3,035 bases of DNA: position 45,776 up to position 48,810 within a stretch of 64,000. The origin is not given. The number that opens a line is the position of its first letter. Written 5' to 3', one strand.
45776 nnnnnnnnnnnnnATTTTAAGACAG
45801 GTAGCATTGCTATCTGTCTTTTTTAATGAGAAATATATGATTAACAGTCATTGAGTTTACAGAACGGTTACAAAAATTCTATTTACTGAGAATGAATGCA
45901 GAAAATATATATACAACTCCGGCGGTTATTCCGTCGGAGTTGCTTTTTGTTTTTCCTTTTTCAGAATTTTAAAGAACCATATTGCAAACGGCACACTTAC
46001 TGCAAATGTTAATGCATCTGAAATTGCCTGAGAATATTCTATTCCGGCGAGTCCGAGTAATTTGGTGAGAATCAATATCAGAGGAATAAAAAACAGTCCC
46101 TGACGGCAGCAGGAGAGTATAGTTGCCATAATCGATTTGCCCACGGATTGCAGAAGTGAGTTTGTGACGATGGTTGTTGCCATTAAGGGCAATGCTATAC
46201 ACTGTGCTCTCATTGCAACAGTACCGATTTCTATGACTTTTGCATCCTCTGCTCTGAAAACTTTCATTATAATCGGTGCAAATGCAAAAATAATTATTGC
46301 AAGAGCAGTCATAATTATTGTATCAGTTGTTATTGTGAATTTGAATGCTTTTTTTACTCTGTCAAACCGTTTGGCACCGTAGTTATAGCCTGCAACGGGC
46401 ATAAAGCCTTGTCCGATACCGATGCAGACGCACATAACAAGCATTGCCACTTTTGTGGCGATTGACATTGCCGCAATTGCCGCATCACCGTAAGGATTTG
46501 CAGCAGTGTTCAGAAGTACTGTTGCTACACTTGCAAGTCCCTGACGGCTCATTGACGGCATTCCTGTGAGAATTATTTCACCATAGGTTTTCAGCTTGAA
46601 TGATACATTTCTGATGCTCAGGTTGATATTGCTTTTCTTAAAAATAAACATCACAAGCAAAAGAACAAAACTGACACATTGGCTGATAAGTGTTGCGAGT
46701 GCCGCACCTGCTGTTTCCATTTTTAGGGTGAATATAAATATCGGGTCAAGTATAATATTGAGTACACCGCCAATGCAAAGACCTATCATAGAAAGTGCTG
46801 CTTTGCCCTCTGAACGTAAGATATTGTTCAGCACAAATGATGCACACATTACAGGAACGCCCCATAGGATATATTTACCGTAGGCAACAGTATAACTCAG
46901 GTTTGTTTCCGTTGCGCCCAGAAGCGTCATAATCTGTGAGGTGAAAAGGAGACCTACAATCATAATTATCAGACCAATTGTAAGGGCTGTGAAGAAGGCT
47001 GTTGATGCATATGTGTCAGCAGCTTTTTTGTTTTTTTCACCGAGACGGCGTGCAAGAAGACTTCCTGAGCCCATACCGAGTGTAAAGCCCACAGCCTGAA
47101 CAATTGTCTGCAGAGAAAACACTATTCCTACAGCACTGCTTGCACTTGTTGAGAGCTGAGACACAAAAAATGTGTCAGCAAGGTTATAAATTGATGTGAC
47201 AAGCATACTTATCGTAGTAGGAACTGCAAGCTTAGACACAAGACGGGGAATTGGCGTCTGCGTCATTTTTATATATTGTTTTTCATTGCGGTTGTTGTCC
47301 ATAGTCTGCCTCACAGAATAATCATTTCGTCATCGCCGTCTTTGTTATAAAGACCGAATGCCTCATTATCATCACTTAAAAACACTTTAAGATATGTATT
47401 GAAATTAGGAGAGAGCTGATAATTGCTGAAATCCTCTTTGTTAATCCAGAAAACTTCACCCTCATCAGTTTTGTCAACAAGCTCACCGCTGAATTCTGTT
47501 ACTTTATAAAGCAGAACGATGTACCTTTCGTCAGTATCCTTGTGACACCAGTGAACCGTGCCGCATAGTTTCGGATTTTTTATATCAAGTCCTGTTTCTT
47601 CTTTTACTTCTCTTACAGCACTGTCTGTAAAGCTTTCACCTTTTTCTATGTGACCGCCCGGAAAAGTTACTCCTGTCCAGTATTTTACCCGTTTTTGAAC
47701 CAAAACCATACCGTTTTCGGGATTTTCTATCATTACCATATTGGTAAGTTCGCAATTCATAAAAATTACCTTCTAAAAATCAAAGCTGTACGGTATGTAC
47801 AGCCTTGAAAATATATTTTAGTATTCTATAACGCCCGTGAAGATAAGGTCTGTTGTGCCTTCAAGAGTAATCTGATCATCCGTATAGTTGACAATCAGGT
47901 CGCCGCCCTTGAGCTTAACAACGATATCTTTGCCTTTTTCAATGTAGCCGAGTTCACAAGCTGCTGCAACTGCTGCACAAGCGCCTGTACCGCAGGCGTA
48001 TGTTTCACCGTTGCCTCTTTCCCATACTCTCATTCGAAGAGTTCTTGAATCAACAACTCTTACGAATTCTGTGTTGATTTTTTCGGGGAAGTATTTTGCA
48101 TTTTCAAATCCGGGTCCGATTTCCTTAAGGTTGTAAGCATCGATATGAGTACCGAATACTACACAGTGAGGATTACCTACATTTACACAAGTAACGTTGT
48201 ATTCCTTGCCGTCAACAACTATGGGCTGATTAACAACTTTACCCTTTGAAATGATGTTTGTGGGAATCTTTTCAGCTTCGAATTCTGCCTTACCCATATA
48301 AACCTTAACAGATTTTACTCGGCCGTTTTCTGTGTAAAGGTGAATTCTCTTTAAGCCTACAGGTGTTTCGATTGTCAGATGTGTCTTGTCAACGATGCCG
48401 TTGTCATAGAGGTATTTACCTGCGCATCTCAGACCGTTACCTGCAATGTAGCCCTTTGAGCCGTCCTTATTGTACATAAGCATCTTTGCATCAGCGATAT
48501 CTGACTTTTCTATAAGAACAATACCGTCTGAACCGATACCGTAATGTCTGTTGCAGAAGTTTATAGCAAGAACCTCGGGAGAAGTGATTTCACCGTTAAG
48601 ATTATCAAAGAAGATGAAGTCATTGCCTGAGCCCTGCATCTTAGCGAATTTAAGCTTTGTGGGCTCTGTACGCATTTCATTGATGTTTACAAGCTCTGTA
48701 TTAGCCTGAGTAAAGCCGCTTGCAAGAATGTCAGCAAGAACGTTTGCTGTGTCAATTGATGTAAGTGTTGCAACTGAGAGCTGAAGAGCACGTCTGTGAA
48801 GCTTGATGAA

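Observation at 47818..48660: CarB fused in frame to a DapF-like domain whose first catalytic cysteine is alanine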

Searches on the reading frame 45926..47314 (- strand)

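Call 15: search_protein_families(library=ncbifam, proteins=[window:45926-47314:-], max_evalue=0.00001)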
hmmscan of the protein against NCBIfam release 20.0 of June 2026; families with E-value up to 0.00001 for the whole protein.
window:45926-47314:- (462 aa): 10 families
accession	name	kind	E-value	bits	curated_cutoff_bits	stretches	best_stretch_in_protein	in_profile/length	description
TIGR00797.1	matE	subfamily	1.8e-67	228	147.4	1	32-422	1-392/396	MATE family efflux transporter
NF007130.1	PRK09575.1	equivalog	6.3e-56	190.5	445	1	22-443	4-426/435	MATE family efflux transporter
NF000131.1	MATE_multi_MepA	equivalog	6.2e-46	157.5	850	1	12-436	4-426/451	multidrug efflux MATE transporter MepA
NF041801.1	MATE_SolL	equivalog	2e-37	129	780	1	12-441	8-443/458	solanimycin export family MATE transporter SolL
NF000217.1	MATE_multi_FepA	equivalog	5.1e-31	108.2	900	1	27-444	18-434/443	multidrug efflux MATE transporter FepA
NF007562.1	PRK10189.1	equivalog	7.7e-16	57.9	465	1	23-389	26-400/470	EmmdR/YeeO family multidrug/toxin efflux MATE transporter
NF041358.1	GntT_guanitoxin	equivalog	1.2e-13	50.9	525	1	22-355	12-346/438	guanitoxin biosynthesis MATE family efflux transporter GntT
NF052396.1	MATE_WgkD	equivalog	9.8e-13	47.9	510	1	26-403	5-381/428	tryglysin-associated MATE efflux transporter WgkD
NF007690.0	PRK10367.1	equivalog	1.3e-08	34.2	409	1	26-348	11-335/441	MATE family efflux transporter DinF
NF001214.0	PRK00187.1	equivalog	1.5e-08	34.1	449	1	26-374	12-366/464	NorM family multidrug efflux MATE transporter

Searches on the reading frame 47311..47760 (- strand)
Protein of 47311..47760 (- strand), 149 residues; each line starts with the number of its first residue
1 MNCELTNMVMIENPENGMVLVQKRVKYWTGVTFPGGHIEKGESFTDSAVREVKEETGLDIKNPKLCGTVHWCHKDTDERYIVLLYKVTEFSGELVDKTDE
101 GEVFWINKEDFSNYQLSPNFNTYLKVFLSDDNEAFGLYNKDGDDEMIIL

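Call 15: search_protein_families(library=ncbifam, proteins=[window:47311-47760:-], max_evalue=0.00001)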
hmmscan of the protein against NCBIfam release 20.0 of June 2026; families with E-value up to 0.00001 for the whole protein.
window:47311-47760:- (149 aa): 10 families
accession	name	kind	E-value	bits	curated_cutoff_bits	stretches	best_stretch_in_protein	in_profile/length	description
NF006530.0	PRK08999.1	equivalog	5.3e-12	45.4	245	1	15-122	16-123/315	Nudix family hydrolase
NF008044.0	PRK10776.1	equivalog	2.6e-10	40.3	148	1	11-119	11-118/130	8-oxo-dGTP diphosphatase MutT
NF007834.0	PRK10546.1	equivalog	3.5e-10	39.8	156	1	32-130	33-128/135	pyrimidine (deoxy)nucleoside triphosphate diphosphatase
TIGR00586.1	mutt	equivalog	1.4e-09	38.1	97.9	1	11-120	12-120/129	8-oxo-dGTP diphosphatase MutT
TIGR02705.1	nudix_YtkD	equivalog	1e-08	34.9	154.4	1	15-68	34-84/156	RNA deprotection pyrophosphohydrolase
NF006961.0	PRK09438.1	equivalog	9.1e-08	31.7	103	1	8-65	12-68/151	dihydroneopterin triphosphate diphosphatase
NF001299.0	PRK00241.1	equivalog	5.7e-07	29.3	158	1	17-72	147-202/263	NAD(+) diphosphatase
NF001937.0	PRK00714.1-4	equivalog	2e-06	27.5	139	1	7-80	10-83/161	RNA pyrophosphohydrolase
NF003791.0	PRK05379.2-3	equivalog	2.2e-06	27.1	409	1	17-69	213-267/340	bifunctional nicotinamide-nucleotide adenylyltransferase/Nudix hydroxylase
NF041652.1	Nud_hyd_Dein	equivalog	4.6e-06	26.9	200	1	31-76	45-90/152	Nudix hydrolase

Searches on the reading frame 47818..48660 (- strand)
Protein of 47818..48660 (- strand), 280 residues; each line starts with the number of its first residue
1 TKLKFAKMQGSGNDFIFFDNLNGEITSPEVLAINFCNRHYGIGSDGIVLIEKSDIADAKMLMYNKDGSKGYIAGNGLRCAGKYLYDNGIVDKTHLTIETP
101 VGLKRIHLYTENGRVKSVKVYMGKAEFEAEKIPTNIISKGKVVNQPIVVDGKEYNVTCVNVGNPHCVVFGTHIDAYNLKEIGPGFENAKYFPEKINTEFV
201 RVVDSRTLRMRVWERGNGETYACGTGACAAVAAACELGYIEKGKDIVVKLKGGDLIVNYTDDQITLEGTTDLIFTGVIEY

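Call 3: search_protein_families(library=pfam, proteins=[window:47818-48660:-], max_evalue=0.01)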
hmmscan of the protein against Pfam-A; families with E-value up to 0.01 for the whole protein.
window:47818-48660:- (280 aa): 2 families
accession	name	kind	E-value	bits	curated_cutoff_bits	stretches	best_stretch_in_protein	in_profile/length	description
PF01678.24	DAP_epimerase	-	9e-56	187.6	34.7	2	158-263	2-108/121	Diaminopimelate epimerase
PF05544.16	Pro_racemase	-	3.6e-06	26.8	27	1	51-143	62-157/325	Proline racemase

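Call 4: search_protein_families(library=ncbifam, proteins=[window:47818-48660:-], max_evalue=0.01)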
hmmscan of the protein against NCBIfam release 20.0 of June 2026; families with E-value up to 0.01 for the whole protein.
window:47818-48660:- (280 aa): 2 families
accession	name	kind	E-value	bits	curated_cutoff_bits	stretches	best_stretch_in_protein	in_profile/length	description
TIGR00652.1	DapF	equivalog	2.9e-78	263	114.65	1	4-278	2-268/270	diaminopimelate epimerase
NF038284.1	bifunc_DapF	exception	6.1e-31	107.6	350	1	8-268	15-252/254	bifunctional diaminopimelate epimerase/glutamate racemase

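Call 5: search_solved_structures(query=window:47821-48660:-, show_alignments=3)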
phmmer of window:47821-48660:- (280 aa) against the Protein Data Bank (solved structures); distinct sequences matched with E-value up to 0.001: 17.
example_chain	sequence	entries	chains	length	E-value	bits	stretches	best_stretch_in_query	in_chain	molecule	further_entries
2otn_A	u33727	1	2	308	7.6e-64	219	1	3-280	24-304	Diaminopimelate epimerase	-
9mro_A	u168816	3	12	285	1.7e-60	208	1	3-278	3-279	Diaminopimelate epimerase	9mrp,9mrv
3ejx_A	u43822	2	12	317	5.8e-55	189.8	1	3-276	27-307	Diaminopimelate epimerase, chloroplastic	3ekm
5ha4_A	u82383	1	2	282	1e-46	162.8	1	3-278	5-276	Diaminopimelate epimerase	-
2q9h_A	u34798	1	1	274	8.1e-42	146.7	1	4-261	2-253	Diaminopimelate epimerase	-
1gqz_A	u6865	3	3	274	1.1e-41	146.2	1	4-261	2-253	DIAMINOPIMELATE EPIMERASE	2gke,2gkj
1bwz_A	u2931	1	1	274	1.3e-41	146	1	4-261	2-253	PROTEIN (DIAMINOPIMELATE EPIMERASE)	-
2q9j_A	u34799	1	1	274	2.8e-40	141.7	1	4-261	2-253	Diaminopimelate epimerase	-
6d13_A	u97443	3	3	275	7e-40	140.4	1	3-259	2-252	Diaminopimelate epimerase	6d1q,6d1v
5ygu_A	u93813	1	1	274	1e-39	139.8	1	4-259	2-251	Diaminopimelate epimerase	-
4ijz_A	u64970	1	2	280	1.1e-39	139.7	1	4-259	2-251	Diaminopimelate epimerase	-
4ik0_A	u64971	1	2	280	1.3e-39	139.5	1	4-258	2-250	Diaminopimelate epimerase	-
6vck_A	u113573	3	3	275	5.6e-39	137.4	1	3-258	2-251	Diaminopimelate epimerase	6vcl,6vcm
8qzy_A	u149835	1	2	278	1.2e-38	136.3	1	3-260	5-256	Diaminopimelate epimerase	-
5h2g_A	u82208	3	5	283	1.2e-32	116.7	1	3-278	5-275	Diaminopimelate epimerase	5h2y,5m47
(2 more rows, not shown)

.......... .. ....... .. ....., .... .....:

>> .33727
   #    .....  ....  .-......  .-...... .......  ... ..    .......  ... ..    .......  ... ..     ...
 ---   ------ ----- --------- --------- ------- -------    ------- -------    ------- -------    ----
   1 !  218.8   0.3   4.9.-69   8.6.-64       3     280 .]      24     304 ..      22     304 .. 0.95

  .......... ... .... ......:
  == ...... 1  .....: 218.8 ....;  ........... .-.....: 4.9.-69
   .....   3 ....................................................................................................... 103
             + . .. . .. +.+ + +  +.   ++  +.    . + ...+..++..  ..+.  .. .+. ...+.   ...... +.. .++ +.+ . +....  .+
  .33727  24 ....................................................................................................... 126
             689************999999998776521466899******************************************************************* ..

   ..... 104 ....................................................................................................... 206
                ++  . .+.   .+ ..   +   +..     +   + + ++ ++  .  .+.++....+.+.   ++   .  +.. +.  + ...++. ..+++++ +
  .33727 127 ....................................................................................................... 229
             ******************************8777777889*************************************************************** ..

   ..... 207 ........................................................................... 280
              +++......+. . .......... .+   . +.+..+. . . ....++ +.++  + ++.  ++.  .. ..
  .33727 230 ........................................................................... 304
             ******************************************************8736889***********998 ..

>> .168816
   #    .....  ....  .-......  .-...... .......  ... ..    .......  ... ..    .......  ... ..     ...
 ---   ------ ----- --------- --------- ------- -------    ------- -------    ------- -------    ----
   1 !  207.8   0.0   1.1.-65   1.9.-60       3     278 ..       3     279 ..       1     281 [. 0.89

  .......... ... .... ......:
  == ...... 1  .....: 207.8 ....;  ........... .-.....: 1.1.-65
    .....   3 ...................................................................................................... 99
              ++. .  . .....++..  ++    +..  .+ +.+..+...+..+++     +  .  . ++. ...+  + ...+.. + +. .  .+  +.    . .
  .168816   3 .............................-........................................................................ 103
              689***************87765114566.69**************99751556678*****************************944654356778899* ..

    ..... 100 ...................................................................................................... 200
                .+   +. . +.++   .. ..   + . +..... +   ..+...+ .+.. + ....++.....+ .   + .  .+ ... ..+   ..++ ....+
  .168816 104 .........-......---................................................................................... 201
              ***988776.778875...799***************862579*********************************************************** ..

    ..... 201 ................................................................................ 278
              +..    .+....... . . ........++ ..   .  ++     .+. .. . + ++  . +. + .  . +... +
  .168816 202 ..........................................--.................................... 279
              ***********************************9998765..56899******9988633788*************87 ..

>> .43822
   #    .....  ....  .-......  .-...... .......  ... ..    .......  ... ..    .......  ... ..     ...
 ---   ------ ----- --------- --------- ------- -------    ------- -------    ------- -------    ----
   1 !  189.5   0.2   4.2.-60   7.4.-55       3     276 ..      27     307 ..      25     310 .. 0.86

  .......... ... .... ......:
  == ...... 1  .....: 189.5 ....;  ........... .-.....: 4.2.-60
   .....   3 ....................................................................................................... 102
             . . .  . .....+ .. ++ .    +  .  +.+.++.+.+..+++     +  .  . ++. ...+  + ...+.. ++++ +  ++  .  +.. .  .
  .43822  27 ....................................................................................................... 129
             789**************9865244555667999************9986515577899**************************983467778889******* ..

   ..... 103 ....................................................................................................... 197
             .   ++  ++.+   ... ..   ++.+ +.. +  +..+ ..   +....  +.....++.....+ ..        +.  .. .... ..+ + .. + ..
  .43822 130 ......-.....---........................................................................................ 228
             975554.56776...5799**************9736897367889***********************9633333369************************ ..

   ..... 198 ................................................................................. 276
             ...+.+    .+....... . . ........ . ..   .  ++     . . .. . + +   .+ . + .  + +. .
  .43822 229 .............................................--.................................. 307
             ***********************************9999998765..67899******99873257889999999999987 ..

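Call 57: search_protein_representatives(protein=window:47821-48660:-)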
Query: 280 residues. Proteins with E-value up to 0.001 (for the whole library): 21130; up to 1e-10: 13273; up to 1e-30: 2894. The best 150 are listed.
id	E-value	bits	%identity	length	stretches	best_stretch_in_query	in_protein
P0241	3.4e-95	335.0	53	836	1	2-279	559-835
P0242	4.7e-92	324.7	54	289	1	3-280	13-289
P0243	5.7e-91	321.1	53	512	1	3-280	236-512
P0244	2.3e-89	315.9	51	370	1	4-279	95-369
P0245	1.1e-86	307.0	47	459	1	2-280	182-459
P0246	1.3e-85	303.5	50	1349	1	2-279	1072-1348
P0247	8.4e-80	284.5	47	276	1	3-279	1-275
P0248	9.1e-80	284.4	50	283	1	2-280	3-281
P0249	1.6e-77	277.0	48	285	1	3-279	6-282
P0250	8.4e-77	274.6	54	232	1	49-280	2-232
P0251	8.4e-75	268.1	47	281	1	2-278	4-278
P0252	9.8e-75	267.9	54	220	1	2-220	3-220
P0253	4.3e-74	265.8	50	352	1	8-251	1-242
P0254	4.7e-74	265.6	46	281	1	8-279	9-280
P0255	3.5e-73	262.8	45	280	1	2-279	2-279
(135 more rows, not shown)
